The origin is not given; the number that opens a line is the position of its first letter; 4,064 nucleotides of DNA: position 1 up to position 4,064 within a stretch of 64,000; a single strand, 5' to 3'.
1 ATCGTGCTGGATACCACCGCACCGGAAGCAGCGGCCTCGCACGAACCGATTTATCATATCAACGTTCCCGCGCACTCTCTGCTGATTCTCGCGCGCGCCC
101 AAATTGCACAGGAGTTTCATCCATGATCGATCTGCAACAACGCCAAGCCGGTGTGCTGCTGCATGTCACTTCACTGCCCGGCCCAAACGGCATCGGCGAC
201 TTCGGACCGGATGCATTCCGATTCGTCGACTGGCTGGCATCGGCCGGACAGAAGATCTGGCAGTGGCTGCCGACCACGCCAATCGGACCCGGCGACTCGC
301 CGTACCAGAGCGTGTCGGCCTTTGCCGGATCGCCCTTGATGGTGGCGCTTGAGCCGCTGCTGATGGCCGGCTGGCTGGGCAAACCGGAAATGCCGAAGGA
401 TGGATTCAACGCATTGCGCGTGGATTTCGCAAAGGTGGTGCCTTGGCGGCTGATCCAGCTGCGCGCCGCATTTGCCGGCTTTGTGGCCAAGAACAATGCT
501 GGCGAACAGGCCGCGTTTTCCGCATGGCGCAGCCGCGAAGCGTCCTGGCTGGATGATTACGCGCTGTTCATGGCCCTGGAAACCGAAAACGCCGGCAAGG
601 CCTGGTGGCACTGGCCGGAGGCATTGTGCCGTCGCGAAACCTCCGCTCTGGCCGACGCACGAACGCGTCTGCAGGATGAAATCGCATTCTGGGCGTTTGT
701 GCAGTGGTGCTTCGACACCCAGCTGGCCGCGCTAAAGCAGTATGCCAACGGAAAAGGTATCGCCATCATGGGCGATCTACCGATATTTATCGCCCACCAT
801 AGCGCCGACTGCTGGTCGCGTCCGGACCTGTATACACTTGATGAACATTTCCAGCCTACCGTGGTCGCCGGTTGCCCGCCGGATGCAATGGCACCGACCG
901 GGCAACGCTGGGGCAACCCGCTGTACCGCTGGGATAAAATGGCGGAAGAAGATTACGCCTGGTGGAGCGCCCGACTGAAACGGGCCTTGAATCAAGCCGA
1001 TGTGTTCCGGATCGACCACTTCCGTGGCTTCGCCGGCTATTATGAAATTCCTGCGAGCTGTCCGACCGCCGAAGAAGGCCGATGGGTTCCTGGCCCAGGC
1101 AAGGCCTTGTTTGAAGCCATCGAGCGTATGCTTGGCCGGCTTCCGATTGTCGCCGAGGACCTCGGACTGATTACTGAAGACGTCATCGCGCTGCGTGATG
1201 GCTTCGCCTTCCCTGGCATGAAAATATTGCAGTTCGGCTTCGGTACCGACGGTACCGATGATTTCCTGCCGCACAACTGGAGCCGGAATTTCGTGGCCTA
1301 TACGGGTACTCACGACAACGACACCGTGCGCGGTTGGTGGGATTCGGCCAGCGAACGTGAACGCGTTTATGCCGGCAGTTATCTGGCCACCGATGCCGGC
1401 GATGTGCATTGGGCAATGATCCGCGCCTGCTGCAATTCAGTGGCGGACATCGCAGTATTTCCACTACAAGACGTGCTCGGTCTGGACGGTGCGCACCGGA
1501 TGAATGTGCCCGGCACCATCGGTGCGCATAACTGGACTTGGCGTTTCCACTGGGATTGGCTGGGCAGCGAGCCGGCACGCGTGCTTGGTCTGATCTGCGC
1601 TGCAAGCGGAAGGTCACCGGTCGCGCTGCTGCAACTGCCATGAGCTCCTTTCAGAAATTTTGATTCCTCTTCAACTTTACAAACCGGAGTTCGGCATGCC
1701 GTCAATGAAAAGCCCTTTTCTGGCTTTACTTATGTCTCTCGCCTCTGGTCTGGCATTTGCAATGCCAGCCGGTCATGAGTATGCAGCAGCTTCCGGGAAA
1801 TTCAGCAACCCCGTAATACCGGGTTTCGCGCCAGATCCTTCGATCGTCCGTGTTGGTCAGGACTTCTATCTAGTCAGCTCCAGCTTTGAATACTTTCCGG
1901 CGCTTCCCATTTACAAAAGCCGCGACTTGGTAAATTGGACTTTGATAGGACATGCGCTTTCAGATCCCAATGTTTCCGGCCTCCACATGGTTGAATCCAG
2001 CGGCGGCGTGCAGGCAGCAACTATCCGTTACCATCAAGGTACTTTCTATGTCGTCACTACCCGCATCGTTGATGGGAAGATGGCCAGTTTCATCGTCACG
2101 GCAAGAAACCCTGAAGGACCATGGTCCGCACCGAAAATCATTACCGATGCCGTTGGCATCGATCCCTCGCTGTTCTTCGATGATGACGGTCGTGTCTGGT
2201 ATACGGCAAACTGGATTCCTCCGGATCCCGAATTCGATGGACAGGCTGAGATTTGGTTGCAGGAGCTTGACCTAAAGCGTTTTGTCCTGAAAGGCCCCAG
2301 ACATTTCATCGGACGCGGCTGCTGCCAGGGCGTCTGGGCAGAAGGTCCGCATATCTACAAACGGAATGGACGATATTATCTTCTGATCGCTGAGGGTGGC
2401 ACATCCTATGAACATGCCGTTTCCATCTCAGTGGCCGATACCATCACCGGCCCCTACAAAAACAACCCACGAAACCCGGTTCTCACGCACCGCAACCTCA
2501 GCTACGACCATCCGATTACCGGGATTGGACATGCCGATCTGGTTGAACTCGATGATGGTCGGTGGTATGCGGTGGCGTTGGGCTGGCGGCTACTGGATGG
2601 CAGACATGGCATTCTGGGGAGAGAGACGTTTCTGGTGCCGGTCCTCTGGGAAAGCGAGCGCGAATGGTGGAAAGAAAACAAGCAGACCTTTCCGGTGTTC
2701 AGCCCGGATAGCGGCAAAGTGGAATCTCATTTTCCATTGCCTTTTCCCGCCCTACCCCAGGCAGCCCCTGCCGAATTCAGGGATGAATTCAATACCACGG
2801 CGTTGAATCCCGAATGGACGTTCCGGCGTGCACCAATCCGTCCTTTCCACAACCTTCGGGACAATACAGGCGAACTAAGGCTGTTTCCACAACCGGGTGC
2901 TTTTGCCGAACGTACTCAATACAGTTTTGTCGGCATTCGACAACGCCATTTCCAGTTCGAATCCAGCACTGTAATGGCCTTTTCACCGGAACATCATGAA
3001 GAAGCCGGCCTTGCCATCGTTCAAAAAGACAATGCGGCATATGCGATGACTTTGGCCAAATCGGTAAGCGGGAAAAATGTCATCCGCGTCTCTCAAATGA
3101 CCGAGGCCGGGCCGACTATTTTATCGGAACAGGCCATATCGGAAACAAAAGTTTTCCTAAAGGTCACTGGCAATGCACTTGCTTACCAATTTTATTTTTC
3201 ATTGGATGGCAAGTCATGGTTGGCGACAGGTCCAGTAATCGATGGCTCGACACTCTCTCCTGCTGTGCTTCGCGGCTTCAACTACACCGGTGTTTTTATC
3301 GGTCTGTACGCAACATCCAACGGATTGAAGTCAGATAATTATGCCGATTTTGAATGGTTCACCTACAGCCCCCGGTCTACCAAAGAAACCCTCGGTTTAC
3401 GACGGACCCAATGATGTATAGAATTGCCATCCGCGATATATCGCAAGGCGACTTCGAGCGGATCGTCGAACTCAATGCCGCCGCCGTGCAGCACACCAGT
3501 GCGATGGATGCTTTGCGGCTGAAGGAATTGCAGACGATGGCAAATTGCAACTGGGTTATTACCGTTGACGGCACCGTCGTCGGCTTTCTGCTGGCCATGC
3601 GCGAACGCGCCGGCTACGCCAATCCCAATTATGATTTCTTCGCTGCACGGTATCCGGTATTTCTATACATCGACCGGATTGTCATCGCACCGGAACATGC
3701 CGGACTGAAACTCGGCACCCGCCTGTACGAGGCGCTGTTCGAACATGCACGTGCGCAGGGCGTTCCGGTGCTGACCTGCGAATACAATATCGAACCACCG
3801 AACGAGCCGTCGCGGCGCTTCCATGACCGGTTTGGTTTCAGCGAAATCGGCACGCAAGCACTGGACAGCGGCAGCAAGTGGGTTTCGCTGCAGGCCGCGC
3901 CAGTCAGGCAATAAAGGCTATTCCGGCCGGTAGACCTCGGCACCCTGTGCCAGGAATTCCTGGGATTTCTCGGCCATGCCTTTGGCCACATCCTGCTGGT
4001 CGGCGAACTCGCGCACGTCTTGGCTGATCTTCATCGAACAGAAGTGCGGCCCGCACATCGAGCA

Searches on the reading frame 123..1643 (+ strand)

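Call 21: search_protein_families(library=pfam, proteins=[window:123-1643:+], max_evalue=0.000001)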
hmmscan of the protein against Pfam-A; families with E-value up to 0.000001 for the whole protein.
window:123-1643:+ (506 aa): 1 family
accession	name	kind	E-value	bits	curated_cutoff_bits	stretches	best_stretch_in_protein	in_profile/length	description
PF02446.23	Glyco_hydro_77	-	9.8e-174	579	25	1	13-477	1-461/465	4-alpha-glucanotransferase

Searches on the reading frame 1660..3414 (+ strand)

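Call 21: search_protein_families(library=pfam, proteins=[window:1660-3414:+], max_evalue=0.000001)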
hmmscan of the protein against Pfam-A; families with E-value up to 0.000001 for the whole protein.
window:1660-3414:+ (584 aa): 2 families
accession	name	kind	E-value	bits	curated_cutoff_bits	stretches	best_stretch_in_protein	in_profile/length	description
PF04616.20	Glyco_hydro_43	-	1.3e-78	264.7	32.2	1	48-331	1-283/288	Glycosyl hydrolases family 43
PF17851.8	GH43_C2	-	6.5e-48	163.6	22.7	1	374-569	1-202/203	Beta xylosidase C-terminal Concanavalin A-like domain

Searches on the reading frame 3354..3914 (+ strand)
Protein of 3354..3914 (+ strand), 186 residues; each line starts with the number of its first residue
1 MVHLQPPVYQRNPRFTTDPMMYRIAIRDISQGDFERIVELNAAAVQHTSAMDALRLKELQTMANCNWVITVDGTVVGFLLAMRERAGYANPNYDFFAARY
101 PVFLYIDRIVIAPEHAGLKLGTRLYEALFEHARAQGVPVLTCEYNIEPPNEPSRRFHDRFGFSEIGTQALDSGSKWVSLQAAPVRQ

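Call 21: search_protein_families(library=pfam, proteins=[window:3354-3914:+], max_evalue=0.000001)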
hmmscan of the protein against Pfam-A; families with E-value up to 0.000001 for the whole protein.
window:3354-3914:+ (186 aa): 2 families
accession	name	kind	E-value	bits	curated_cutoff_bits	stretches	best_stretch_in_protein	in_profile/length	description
PF00583.31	Acetyltransf_1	-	6.6e-15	55.9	20.7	1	47-162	16-116/116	Acetyltransferase (GNAT) family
PF13508.13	Acetyltransf_7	-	1.6e-08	35.3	27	1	67-164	6-84/84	Acetyltransferase (GNAT) domain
